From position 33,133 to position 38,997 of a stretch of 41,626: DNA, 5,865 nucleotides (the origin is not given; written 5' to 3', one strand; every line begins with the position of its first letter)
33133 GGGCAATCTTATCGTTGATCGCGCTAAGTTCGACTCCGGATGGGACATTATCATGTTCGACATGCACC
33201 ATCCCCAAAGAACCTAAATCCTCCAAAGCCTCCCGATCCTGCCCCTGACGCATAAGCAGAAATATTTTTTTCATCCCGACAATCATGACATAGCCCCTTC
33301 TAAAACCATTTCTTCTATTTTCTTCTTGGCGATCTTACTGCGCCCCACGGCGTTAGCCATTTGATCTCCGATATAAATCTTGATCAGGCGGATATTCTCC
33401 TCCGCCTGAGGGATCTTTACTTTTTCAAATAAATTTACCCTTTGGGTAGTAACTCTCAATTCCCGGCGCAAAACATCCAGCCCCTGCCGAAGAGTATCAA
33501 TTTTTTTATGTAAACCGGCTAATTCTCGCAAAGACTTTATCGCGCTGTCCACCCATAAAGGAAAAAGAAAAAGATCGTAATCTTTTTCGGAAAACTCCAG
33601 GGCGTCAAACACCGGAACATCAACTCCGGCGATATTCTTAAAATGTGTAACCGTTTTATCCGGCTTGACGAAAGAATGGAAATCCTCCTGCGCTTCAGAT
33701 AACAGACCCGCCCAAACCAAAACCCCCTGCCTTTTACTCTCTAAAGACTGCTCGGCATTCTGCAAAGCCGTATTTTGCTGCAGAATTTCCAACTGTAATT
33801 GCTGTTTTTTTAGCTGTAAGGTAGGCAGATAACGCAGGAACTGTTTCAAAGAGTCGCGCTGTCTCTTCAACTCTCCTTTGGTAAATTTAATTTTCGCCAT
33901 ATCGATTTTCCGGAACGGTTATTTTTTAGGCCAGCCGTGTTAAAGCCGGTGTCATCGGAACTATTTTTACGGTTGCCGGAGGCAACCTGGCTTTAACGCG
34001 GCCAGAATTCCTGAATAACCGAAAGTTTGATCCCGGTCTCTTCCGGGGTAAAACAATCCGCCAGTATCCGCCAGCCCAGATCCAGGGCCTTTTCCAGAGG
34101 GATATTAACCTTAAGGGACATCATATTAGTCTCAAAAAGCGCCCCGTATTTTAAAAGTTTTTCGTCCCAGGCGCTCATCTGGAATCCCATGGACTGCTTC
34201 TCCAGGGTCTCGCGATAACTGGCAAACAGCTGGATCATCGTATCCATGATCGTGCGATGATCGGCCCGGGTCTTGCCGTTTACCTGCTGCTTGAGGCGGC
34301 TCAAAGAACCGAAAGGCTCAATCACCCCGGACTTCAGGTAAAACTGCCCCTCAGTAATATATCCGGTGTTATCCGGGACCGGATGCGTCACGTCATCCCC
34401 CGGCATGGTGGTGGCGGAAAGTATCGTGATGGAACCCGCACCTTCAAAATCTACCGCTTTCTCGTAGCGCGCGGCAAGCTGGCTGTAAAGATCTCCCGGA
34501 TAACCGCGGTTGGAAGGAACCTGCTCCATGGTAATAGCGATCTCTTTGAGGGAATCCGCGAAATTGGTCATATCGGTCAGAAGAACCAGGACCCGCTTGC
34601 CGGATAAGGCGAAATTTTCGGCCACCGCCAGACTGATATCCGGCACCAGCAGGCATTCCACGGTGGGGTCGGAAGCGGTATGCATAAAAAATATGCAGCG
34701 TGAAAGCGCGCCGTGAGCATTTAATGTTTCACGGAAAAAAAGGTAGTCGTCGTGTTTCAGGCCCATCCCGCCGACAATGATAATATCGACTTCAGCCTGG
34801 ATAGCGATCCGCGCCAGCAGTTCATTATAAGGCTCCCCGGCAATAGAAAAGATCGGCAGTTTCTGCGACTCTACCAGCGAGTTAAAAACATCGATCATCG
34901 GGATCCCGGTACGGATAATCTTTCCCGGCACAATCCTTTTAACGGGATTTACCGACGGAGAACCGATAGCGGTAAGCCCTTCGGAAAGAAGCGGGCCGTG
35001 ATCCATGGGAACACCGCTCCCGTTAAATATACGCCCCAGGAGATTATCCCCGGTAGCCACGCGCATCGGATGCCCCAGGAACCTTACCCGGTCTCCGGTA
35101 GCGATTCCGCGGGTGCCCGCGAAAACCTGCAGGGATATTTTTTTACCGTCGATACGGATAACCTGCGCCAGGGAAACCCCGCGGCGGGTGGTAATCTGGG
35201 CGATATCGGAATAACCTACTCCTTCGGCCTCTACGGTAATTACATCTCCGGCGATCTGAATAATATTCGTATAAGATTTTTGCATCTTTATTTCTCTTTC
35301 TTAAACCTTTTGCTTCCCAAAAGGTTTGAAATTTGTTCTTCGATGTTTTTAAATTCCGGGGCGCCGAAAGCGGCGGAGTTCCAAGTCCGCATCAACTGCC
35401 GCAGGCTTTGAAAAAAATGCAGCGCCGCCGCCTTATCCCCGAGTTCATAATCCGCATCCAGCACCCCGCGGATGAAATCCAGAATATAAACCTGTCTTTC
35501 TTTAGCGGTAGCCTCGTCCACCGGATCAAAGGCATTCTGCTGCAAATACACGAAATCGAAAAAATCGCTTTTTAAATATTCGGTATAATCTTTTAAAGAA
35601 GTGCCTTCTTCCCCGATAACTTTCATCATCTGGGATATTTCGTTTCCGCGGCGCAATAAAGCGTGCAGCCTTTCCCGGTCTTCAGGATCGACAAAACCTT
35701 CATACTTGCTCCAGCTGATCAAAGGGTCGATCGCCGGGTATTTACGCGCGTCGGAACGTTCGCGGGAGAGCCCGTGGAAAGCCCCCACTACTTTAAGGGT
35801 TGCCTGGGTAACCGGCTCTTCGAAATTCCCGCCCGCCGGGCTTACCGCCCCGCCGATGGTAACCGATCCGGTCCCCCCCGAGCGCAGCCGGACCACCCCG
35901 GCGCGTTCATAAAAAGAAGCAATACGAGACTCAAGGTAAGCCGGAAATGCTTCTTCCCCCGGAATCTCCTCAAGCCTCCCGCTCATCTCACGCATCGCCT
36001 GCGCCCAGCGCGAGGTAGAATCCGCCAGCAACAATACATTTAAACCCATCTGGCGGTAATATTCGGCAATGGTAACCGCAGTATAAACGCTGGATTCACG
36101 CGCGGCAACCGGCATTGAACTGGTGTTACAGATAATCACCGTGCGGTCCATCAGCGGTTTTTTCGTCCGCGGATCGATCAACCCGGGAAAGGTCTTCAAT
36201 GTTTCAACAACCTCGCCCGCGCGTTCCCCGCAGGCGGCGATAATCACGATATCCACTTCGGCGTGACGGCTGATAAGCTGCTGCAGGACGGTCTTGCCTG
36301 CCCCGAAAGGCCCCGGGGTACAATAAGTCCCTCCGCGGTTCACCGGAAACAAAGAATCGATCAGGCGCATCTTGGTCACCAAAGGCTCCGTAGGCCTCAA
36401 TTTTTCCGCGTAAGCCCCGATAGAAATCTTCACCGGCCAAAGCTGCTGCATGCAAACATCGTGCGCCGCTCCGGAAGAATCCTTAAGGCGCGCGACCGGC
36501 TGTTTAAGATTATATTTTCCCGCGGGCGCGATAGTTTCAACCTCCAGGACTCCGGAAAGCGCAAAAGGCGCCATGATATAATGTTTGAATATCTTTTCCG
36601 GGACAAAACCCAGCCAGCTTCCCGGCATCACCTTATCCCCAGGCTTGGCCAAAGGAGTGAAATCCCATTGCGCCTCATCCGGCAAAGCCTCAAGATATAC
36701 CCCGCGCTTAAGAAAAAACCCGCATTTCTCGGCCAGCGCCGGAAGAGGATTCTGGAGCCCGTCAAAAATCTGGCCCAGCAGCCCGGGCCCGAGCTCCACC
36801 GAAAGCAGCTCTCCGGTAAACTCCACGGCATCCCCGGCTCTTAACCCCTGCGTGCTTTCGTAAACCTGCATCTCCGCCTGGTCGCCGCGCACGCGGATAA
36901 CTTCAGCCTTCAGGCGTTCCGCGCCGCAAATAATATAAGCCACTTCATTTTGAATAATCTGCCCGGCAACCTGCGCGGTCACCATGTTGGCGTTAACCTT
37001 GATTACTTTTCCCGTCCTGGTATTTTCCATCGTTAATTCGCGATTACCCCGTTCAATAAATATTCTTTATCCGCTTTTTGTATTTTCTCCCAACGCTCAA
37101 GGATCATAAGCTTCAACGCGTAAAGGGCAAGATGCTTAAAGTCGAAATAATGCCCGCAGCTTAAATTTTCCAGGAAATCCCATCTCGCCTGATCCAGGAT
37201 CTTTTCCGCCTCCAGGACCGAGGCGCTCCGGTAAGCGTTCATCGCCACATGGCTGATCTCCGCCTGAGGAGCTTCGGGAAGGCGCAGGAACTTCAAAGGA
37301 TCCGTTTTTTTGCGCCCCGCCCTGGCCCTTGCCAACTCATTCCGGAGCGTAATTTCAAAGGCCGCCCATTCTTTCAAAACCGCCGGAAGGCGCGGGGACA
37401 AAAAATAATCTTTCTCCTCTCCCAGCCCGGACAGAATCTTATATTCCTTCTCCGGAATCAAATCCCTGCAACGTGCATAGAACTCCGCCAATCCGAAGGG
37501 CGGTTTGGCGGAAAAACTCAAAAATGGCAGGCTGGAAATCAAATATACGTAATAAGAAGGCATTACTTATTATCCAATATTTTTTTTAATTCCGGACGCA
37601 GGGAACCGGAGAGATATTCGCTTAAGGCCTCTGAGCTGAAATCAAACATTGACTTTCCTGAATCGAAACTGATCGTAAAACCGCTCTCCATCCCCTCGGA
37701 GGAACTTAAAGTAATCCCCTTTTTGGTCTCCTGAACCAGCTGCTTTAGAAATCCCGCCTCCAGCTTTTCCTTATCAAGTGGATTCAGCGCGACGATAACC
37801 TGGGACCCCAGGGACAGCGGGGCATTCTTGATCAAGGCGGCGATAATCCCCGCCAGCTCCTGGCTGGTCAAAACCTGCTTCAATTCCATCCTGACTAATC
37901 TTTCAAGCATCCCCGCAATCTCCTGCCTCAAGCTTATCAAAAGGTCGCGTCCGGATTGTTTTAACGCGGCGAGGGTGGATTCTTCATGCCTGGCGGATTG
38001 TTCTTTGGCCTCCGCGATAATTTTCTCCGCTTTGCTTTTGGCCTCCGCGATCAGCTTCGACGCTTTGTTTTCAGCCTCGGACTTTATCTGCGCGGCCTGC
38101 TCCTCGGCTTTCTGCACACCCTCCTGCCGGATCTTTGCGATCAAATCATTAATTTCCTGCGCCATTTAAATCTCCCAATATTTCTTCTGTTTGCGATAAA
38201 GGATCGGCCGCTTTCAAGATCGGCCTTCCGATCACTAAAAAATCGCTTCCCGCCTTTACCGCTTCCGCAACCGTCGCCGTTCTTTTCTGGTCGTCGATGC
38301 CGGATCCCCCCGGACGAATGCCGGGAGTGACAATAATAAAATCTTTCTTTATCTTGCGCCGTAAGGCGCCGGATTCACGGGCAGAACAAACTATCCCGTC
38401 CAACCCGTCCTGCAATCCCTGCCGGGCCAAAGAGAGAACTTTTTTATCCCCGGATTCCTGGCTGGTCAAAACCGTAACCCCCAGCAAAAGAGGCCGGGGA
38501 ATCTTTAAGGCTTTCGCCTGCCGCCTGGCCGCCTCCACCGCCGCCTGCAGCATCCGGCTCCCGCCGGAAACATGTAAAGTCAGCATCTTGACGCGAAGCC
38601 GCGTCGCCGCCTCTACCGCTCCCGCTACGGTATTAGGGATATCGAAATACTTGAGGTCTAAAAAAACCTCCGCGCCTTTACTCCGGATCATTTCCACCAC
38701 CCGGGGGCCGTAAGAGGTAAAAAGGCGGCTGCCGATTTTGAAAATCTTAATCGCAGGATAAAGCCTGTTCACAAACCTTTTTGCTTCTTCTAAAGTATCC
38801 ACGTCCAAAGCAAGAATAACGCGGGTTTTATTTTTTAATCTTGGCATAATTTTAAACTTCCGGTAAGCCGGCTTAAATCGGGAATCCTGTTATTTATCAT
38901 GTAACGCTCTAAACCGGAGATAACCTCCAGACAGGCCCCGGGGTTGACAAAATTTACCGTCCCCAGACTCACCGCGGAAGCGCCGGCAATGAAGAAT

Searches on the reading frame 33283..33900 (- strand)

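Call 67: search_protein_families(library=pfam, proteins=[window:33283-33900:-], max_evalue=0.00001)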
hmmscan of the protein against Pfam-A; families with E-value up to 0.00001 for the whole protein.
window:33283-33900:- (205 aa): 1 family
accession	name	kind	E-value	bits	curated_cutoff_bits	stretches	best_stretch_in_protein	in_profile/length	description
PF01813.22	ATP-synt_D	-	1.3e-35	123.4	25.7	1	10-193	1-196/196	ATP synthase subunit D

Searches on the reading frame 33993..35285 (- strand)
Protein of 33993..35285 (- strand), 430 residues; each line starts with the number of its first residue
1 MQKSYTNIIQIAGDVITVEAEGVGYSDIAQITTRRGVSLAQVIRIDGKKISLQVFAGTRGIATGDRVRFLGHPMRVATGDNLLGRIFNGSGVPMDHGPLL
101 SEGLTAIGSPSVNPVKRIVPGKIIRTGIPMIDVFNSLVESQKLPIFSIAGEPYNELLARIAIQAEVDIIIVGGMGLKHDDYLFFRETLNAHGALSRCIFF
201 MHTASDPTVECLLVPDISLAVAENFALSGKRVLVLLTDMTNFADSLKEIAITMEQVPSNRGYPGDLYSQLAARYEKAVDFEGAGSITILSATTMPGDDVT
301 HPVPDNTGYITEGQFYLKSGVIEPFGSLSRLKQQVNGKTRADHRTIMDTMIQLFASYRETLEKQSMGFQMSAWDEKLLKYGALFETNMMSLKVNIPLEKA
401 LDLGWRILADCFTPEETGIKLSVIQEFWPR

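Call 67: search_protein_families(library=pfam, proteins=[window:33993-35285:-], max_evalue=0.00001)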
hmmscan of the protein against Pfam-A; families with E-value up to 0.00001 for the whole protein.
window:33993-35285:- (430 aa): 3 families
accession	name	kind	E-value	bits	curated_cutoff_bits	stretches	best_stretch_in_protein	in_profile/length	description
PF00006.31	ATP-synt_ab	-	6.8e-51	173.4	29.5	1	127-319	1-195/213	ATP synthase alpha/beta family, nucleotide-binding domain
PF02874.29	ATP-synt_ab_N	-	3.1e-09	37.7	20.9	1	8-71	1-69/69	ATP synthase alpha/beta family, beta-barrel domain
PF22919.1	ATP-synt_VA_C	-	3.1e-09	37.2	24.7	1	335-427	4-100/101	C-terminal domain of V and A type ATP synthase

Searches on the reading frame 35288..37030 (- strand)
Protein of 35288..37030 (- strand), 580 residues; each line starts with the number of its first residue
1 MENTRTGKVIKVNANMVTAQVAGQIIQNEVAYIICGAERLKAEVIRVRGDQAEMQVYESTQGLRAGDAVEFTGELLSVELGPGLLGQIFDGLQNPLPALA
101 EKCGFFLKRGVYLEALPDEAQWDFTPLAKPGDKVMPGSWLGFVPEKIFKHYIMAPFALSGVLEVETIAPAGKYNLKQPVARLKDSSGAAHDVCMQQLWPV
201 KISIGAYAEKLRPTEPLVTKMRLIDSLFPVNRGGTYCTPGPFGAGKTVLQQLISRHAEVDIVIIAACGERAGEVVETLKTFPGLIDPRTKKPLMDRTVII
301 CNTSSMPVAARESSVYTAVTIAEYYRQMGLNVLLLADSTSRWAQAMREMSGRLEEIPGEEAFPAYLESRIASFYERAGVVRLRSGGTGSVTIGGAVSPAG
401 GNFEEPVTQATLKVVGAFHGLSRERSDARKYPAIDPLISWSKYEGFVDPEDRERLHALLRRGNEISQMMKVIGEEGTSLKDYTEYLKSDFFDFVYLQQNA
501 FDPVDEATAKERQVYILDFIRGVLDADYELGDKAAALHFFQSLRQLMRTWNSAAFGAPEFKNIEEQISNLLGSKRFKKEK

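Call 67: search_protein_families(library=pfam, proteins=[window:35288-37030:-], max_evalue=0.00001)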
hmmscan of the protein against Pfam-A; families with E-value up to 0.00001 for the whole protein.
window:35288-37030:- (580 aa): 4 families
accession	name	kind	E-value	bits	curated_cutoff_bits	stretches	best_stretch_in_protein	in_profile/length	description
PF00006.31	ATP-synt_ab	-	1.6e-65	221.2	29.5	1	221-441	2-213/213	ATP synthase alpha/beta family, nucleotide-binding domain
PF16886.11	ATP-synt_ab_Xtn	-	3.5e-23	81.6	25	1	114-201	2-88/88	ATPsynthase alpha/beta subunit barrel-sandwich domain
PF02874.29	ATP-synt_ab_N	-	1e-07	32.8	20.9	1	11-73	3-69/69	ATP synthase alpha/beta family, beta-barrel domain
PF22919.1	ATP-synt_VA_C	-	9.2e-07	29.3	24.7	1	452-518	16-82/101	C-terminal domain of V and A type ATP synthase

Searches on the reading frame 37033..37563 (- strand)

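Call 67: search_protein_families(library=pfam, proteins=[window:37033-37563:-], max_evalue=0.00001)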
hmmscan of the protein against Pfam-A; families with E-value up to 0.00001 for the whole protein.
window:37033-37563:- (176 aa): 1 family
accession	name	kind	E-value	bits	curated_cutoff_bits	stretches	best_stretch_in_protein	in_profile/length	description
PF10962.13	DUF2764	-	2.4e-10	41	24.1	1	111-167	201-257/271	Protein of unknown function (DUF2764)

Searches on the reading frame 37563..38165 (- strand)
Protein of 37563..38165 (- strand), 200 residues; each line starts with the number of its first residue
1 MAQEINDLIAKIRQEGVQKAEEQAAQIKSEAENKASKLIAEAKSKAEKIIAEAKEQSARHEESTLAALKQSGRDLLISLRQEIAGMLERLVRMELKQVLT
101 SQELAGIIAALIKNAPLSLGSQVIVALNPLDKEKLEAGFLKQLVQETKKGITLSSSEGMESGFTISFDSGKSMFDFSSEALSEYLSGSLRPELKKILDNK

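Call 67: search_protein_families(library=pfam, proteins=[window:37563-38165:-], max_evalue=0.00001)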
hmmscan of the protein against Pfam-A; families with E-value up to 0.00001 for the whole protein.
window:37563-38165:- (200 aa): 1 family
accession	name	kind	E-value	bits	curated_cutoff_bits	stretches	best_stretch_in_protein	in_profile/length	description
PF01991.23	vATP-synt_E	-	3.1e-07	30.5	24.2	1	18-149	4-140/199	ATP synthase (E/31 kDa) subunit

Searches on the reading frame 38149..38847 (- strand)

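Call 67: search_protein_families(library=pfam, proteins=[window:38149-38847:-], max_evalue=0.00001)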
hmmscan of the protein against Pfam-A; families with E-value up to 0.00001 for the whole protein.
window:38149-38847:- (232 aa): 1 family
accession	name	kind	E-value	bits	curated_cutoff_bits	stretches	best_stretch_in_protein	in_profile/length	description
PF00215.30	OMPdecase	-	2.4e-53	181.8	27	1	8-223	1-221/221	Orotidine 5'-phosphate decarboxylase / HUMPS family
